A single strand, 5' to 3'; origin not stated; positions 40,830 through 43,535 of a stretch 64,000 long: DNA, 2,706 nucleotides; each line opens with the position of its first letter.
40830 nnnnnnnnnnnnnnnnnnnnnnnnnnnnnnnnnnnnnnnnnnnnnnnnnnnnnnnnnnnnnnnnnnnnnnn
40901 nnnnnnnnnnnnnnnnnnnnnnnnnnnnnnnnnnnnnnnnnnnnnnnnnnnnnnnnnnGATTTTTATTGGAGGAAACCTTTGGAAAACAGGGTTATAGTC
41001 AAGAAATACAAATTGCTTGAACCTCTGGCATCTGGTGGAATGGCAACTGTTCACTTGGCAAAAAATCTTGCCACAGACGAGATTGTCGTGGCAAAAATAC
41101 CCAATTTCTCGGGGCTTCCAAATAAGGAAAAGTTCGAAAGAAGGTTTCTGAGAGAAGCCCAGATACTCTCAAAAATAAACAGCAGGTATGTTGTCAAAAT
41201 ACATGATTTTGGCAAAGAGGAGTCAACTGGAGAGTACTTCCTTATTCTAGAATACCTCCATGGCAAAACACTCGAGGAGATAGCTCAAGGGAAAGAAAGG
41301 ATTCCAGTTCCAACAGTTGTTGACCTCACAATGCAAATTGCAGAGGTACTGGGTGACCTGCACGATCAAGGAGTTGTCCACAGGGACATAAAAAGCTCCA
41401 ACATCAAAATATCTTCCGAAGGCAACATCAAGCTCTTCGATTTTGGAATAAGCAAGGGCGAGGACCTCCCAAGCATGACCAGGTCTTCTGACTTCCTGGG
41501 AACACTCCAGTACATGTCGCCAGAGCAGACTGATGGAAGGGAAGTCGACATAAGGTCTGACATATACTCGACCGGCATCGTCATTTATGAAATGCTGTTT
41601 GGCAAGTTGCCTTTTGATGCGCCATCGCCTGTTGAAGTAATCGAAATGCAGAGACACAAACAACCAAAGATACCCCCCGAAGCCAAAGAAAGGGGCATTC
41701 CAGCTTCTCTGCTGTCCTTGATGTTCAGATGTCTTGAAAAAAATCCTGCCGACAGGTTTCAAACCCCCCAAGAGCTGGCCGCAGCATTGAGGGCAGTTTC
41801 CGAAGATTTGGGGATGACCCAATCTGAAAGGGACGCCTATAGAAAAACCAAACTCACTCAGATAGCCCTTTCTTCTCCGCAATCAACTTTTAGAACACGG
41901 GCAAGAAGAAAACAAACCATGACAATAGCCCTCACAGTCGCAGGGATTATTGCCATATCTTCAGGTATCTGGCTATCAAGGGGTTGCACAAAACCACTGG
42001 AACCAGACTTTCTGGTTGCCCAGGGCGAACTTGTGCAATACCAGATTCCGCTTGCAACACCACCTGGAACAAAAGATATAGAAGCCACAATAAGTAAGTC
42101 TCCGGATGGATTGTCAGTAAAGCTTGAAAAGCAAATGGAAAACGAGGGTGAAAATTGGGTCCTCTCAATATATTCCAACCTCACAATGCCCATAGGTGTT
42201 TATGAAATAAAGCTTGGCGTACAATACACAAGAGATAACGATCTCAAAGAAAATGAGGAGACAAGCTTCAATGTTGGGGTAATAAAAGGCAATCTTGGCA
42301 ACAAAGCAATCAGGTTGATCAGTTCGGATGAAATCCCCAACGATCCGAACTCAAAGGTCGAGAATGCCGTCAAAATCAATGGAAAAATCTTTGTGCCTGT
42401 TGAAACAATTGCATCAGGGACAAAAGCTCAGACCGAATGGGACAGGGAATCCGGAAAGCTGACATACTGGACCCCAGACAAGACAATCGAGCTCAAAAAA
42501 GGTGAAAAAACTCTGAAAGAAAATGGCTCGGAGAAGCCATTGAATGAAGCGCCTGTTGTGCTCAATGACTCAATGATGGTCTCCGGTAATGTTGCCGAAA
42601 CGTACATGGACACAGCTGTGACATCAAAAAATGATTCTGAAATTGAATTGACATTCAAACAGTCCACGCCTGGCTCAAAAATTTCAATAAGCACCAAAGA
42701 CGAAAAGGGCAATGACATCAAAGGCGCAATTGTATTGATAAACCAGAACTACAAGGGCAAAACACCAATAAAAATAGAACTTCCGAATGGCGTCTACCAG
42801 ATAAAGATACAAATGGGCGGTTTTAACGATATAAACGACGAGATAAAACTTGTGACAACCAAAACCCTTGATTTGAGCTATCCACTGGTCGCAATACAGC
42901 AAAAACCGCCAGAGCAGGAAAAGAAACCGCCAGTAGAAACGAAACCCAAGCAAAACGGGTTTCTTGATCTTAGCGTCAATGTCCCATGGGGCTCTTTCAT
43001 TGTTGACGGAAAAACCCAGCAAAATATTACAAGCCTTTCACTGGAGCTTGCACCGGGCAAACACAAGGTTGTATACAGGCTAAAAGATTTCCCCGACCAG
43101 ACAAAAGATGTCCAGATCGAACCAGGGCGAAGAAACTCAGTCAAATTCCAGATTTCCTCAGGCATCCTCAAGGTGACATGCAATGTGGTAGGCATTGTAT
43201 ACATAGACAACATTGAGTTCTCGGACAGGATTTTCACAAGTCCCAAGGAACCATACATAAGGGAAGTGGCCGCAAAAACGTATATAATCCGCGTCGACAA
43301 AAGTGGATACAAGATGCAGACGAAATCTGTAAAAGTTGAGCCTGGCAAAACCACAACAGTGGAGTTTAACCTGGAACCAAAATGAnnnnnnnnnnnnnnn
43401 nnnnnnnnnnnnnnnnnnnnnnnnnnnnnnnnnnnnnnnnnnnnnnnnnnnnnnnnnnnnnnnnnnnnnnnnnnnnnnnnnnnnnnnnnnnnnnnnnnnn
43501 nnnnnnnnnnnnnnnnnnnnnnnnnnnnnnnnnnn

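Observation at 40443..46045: Zn-ribbon/FHA protein, Hanks kinase with PEGA ectodomain and secreted PQQ-propeller form one coupled operon abutting the ars/redox locus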

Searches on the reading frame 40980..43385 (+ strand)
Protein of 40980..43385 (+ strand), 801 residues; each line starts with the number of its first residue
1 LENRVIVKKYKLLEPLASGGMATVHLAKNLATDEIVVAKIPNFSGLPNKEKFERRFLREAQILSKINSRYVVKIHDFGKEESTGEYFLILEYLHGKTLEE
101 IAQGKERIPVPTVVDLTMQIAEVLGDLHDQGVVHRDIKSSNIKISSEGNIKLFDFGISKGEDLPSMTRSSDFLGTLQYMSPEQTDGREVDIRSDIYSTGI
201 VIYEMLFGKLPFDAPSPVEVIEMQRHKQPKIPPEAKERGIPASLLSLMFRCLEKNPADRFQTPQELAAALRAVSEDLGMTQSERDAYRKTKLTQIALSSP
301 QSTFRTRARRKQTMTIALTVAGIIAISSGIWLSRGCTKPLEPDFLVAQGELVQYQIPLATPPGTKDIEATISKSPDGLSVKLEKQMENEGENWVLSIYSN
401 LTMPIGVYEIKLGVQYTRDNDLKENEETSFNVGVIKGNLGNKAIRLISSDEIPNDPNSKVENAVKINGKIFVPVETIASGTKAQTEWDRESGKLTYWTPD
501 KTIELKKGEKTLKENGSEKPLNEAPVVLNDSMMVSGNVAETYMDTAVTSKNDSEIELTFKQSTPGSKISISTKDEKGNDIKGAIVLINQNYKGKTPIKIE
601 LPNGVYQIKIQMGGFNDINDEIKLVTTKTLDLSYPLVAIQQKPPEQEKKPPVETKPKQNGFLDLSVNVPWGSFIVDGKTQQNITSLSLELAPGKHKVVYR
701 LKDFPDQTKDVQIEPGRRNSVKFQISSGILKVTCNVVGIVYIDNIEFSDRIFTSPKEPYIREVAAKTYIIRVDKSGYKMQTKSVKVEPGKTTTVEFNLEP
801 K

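Call 7: search_protein_families(library=pfam, proteins=[window:40980-43385:+], max_evalue=0.01)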
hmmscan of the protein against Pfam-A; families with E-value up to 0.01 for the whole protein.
window:40980-43385:+ (801 aa): 12 families
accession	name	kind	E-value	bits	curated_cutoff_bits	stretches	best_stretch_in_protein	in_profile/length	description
PF00069.31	Pkinase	-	2.8e-47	161.7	31.7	1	10-264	1-256/263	Protein kinase domain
PF07714.23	PK_Tyr_Ser-Thr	-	8.1e-32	111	23.1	1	13-261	4-250/258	Protein tyrosine and serine/threonine kinase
PF08308.17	PEGA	-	4.2e-20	71.9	20.8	2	581-637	11-68/71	PEGA domain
PF07833.16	Cu_amine_oxidN1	-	1.9e-14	54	24.2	1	463-553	13-103/108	Copper amine oxidase N-terminal domain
PF13620.12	CarboxypepD_reg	-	1.6e-09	38.4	32.3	1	760-799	42-82/82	Carboxypeptidase regulatory-like domain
PF03109.22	ABC1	-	9.2e-09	35.2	22.9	1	80-159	137-215/244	ABC1 atypical kinase-like domain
PF13715.12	CarbopepD_reg_2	-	2.1e-06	28.1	32.2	0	760-800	38-78/88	CarboxypepD_reg-like domain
PF14531.12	Kinase-like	-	9.7e-06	25.5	25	1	115-223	149-262/289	Kinase-like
PF20608.4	Phage_tube_C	-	0.00077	20.2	24.1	0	572-623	28-77/82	Phage tail tube protein C-terminal domain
PF01636.29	APH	-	0.00093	19.4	23.2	0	54-129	38-109/239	Phosphotransferase enzyme family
PF04234.18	CopC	-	0.0039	18.6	23.3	0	544-611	11-75/92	CopC domain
PF16405.10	DUF5013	-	0.0074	16.9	28.5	0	593-628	63-100/149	Domain of unknown function (DUF5013)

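Call 23: search_solved_structures(query=A2, max_evalue=0.01)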
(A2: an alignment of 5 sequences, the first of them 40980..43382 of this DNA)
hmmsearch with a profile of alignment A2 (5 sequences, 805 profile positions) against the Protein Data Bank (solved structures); distinct sequences matched with E-value up to 0.01: 2707 (the best 60 are shown).
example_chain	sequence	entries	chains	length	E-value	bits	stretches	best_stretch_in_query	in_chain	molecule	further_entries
9ymt_A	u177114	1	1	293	1.4e-55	191.9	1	3-277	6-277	Serine/Threonine Kinase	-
4eqm_A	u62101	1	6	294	1.4e-55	191.9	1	3-277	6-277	Protein kinase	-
6i2p_A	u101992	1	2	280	3.3e-52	180.7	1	7-273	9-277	Serine/threonine-protein kinase PknB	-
3ori_A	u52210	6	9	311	3.4e-52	180.7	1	7-274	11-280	Serine/threonine protein kinase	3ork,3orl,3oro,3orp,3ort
6b2p_A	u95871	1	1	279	7.1e-52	179.6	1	7-273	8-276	Serine/threonine-protein kinase PknB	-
3f69_A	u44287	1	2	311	7.1e-52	179.6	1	7-274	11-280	Serine/threonine-protein kinase pknB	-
5u94_A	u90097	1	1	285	7.2e-52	179.6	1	7-273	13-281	Serine/threonine-protein kinase PknB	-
1mru_A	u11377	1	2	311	7.6e-52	179.5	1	7-274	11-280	Probable serine/threonine-protein kinase pknB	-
1o6y_A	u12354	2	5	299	9.2e-52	179.3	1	7-273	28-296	SERINE/THREONINE-PROTEIN KINASE PKNB | Probable serine/threonine-protein kinase pknB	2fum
3f61_A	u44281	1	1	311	4.7e-51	176.9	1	7-274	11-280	Serine/threonine-protein kinase pknB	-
3orm_A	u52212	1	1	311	9.9e-51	175.8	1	7-274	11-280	Serine/threonine protein kinase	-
9ruk_A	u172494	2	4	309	1.8e-42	148.5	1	4-271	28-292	Serine/threonine-protein kinase StkP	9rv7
9ru3_A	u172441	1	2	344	2.2e-42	148.2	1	4-271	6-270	Serine/threonine-protein kinase StkP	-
9ruj_A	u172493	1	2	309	1e-41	146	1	4-271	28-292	Serine/threonine-protein kinase StkP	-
4ow8_A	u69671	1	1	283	3.2e-34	121.2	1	7-272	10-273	Serine/threonine-protein kinase PknA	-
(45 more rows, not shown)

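Call 41: search_protein_families(library=ncbifam, proteins=[window:40980-43385:+], max_evalue=0.001)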
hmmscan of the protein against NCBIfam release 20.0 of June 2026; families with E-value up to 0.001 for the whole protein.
window:40980-43385:+ (801 aa): 18 families
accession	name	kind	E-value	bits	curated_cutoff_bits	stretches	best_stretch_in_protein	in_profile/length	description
NF033483.0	PknB_PASTA_kin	equivalog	6e-79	266.5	450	1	4-309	3-304/563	Stk1 family PASTA domain-containing Ser/Thr kinase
NF052427.1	StpK7MSMEG_1200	equivalog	1.9e-48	165.4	900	1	9-335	8-320/601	serine/threonine protein kinase StpK7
NF047741.1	antiphage_MADS6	equivalog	4.8e-39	134.4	460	2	124-283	312-470/612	methylation-associated defense system protein kinase MAD6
TIGR03903.1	TOMM_kin_cyc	equivalog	6.4e-29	100.5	705.75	1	48-274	17-248/1267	TOMM system kinase/cyclase fusion protein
NF053615.1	SerThrKinAfsKStmc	equivalog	1.6e-26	93.2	1300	1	10-270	15-264/809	protein serine/threonine kinase AfsK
NF009651.0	PRK13184.1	equivalog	2.1e-25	88.9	839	1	8-271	2-288/932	serine/threonine-protein kinase PknD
NF038150.1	lanthi_synth_IV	equivalog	2.5e-22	79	650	1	9-295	190-480/851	class IV lanthionine synthetase LanL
NF033442.0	BREX_PglW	equivalog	2.7e-22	78.4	990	1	6-315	510-814/1391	BREX system serine/threonine kinase PglW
NF038151.1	lanthi_synth_III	equivalog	2.2e-12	46.2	575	1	54-313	268-519/833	class III lanthionine synthetase LanKC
NF011464.0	PRK14879.1-7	equivalog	7.7e-11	42.1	246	1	54-159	51-150/221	Kae1-associated kinase Bud32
NF043056.1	T4SS_LegK1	equivalog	1.8e-10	40.1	550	1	72-204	140-282/516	Dot/Icm T4SS effector kinase LegK1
NF011463.0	PRK14879.1-4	equivalog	2.7e-10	40.1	188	1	12-159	19-161/237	Kae1-associated kinase Bud32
TIGR03724.2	arch_bud32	equivalog_domain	7.8e-10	38.6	125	1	54-161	38-134/193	KEOPS complex kinase/ATPase Bud32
NF011460.0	PRK14879.1-1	equivalog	9.5e-10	38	199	1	85-160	85-159/232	Kae1-associated kinase Bud32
NF007174.0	PRK09605.1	equivalog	1.5e-07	30.2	447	1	21-161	346-476/535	bifunctional N(6)-L-threonylcarbamoyladenine synthase/serine/threonine protein kinase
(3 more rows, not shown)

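Call 73: predict_structure(alignment_id=A4)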
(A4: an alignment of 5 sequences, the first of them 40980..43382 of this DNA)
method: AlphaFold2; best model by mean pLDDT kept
length: 801 residues; sequences in the alignment: 5
mean_pLDDT: 56.4   pTM: 0.27
mean pLDDT of the five models: 56.4, 55.2, 53.4, 52.7, 51.3
residues with pLDDT >= 90: 19; 70-90: 202; 50-70: 237; < 50: 343
segments of 3 or more residues with pLDDT < 50: 1-8, 14-26, 33-35, 45-48, 61-73, 91-120, 130-194, 213-222, 262-264, 281-339, 349-352, 387-389, 437-470, 473-486, 489-492, 520-563, 641-656
pLDDT, mean of each block of 10 residues (from residue 1): 38 44 48 51 50 51 40 53 53 40 32 39 51 40 34 31 30 35 39 52 55 43 53 56 66 63 53 58 43 32 35 40 40 38 57 58 70 65 57 59 63 74 72 55 45 38 45 42 48 52 55 58 37 25 29 28 63 81 67 72 73 80 75 80 40 54 80 78 77 87 83 85 86 89 66 86 86 85 90 90 76
secondary structure, 60 per line:
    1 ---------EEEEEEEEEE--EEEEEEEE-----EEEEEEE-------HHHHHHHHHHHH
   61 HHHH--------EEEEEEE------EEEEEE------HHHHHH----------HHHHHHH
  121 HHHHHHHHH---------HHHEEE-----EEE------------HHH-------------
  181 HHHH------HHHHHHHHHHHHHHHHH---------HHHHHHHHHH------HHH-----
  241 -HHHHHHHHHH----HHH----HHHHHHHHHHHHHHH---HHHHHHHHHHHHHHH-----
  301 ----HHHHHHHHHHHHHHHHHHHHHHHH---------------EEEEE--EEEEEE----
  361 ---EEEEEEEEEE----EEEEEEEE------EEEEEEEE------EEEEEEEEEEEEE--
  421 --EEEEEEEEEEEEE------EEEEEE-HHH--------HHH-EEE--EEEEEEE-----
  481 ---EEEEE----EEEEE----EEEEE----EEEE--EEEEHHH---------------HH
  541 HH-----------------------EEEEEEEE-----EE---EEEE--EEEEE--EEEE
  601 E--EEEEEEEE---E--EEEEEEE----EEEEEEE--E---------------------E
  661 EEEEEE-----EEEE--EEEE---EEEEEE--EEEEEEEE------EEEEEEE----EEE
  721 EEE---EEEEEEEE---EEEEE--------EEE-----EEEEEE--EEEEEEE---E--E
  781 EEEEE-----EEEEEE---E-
elements in order (helices of 4 or more, strands of 3 or more residues): E10-19 E22-29 E35-41 H49-64 E73-79 E86-91 H98-103 H114-129 E142-144 E150-152 H181-184 H191-207 H217-226 H242-251 H263-277 H281-295 H305-328 E344-348 E351-356 E364-373 E378-385 E392-399 E406-418 E423-435 E442-447 E464-466 E469-475 E484-488 E493-497 E502-506 E511-514 E517-520 H539-542 E566-573 E584-587 E590-594 E597-601 E604-611 E618-624 E629-635 E660-666 E672-675 E678-681 E685-690 E693-700 E707-713 E718-723 E727-734 E738-742 E751-753 E759-764 E767-773 E780-785 E791-796

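Call 79: search_protein_families(library=padloc, proteins=[window:40980-43385:+], max_evalue=0.001)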
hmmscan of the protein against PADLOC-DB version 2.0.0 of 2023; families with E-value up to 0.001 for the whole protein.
window:40980-43385:+ (801 aa): 35 families (the best 25 are shown)
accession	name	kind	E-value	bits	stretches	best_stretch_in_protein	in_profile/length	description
PDLC04060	PD-T4-6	-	3.5e-81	271.6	1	1-303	1-301/486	-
PDLC04042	PD-T4-6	-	1.1e-76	256.2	1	3-285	4-282/292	-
PDLC04061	PD-T4-6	-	2.7e-74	249.5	1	6-293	14-303/510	-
PDLC04047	PD-T4-6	-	1.7e-70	235.7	1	3-283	5-282/327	-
PDLC04053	PD-T4-6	-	6e-70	234.1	1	7-291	8-288/311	-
PDLC04138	mad6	-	2.5e-67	226.2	1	5-295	48-335/659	mads_6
PDLC04057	PD-T4-6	-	1.4e-62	210.2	1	4-295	4-295/443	-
PDLC04043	PD-T4-6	-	1.4e-62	210.2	1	9-332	16-331/452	-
PDLC04054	PD-T4-6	-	1.4e-61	206.8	1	5-294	7-294/347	-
PDLC04052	PD-T4-6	-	7.9e-60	201.4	1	3-325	4-337/496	-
PDLC04041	PD-T4-6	-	1.3e-59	200.6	1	9-298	29-294/443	-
PDLC04039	PD-T4-6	-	5.2e-58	195.2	1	7-291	13-292/458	-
PDLC04048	PD-T4-6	-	2.2e-56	189.8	1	4-272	6-271/354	-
PDLC04040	PD-T4-6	-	6.6e-54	181.5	1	17-310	3-306/547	-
PDLC01088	C3a189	-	3.1e-49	166.3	1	5-282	4-261/840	kinase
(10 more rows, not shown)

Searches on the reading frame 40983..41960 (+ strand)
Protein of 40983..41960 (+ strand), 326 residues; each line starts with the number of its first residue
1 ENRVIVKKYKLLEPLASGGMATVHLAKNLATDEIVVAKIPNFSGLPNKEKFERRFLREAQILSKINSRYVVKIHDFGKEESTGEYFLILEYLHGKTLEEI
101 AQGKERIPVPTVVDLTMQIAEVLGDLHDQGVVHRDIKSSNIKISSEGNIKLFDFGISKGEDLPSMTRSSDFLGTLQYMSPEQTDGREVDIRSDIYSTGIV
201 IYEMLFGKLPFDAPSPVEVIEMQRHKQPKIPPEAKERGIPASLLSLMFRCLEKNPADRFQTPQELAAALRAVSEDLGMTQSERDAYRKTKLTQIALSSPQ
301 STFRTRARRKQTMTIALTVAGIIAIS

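Call 75: search_solved_structures(query=window:40983-41960:+, max_evalue=1e-40, show_alignments=3)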
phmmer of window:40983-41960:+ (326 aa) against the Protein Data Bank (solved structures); distinct sequences matched with E-value up to 1e-40: 11.
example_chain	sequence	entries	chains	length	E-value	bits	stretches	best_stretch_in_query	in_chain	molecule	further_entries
4eqm_A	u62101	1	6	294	1.7e-51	178.5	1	3-295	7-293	Protein kinase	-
9ymt_A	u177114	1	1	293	2.5e-51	177.9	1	3-293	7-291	Serine/Threonine Kinase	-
3ori_A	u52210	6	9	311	3.5e-50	174.1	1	7-272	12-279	Serine/threonine protein kinase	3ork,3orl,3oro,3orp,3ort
1mru_A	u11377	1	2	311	3.7e-50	174.1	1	7-272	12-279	Probable serine/threonine-protein kinase pknB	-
6i2p_A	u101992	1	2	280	4.4e-50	173.8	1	7-270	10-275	Serine/threonine-protein kinase PknB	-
6b2p_A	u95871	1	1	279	4.4e-50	173.8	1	7-270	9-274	Serine/threonine-protein kinase PknB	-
5u94_A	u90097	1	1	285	4.5e-50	173.8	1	7-270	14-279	Serine/threonine-protein kinase PknB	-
1o6y_A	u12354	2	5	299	5.6e-50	173.5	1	7-270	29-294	SERINE/THREONINE-PROTEIN KINASE PKNB | Probable serine/threonine-protein kinase pknB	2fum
3f69_A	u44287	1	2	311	6.7e-50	173.2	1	7-272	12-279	Serine/threonine-protein kinase pknB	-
3f61_A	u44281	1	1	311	2.5e-49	171.4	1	7-272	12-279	Serine/threonine-protein kinase pknB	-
3orm_A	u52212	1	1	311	4.8e-49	170.4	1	7-272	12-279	Serine/threonine protein kinase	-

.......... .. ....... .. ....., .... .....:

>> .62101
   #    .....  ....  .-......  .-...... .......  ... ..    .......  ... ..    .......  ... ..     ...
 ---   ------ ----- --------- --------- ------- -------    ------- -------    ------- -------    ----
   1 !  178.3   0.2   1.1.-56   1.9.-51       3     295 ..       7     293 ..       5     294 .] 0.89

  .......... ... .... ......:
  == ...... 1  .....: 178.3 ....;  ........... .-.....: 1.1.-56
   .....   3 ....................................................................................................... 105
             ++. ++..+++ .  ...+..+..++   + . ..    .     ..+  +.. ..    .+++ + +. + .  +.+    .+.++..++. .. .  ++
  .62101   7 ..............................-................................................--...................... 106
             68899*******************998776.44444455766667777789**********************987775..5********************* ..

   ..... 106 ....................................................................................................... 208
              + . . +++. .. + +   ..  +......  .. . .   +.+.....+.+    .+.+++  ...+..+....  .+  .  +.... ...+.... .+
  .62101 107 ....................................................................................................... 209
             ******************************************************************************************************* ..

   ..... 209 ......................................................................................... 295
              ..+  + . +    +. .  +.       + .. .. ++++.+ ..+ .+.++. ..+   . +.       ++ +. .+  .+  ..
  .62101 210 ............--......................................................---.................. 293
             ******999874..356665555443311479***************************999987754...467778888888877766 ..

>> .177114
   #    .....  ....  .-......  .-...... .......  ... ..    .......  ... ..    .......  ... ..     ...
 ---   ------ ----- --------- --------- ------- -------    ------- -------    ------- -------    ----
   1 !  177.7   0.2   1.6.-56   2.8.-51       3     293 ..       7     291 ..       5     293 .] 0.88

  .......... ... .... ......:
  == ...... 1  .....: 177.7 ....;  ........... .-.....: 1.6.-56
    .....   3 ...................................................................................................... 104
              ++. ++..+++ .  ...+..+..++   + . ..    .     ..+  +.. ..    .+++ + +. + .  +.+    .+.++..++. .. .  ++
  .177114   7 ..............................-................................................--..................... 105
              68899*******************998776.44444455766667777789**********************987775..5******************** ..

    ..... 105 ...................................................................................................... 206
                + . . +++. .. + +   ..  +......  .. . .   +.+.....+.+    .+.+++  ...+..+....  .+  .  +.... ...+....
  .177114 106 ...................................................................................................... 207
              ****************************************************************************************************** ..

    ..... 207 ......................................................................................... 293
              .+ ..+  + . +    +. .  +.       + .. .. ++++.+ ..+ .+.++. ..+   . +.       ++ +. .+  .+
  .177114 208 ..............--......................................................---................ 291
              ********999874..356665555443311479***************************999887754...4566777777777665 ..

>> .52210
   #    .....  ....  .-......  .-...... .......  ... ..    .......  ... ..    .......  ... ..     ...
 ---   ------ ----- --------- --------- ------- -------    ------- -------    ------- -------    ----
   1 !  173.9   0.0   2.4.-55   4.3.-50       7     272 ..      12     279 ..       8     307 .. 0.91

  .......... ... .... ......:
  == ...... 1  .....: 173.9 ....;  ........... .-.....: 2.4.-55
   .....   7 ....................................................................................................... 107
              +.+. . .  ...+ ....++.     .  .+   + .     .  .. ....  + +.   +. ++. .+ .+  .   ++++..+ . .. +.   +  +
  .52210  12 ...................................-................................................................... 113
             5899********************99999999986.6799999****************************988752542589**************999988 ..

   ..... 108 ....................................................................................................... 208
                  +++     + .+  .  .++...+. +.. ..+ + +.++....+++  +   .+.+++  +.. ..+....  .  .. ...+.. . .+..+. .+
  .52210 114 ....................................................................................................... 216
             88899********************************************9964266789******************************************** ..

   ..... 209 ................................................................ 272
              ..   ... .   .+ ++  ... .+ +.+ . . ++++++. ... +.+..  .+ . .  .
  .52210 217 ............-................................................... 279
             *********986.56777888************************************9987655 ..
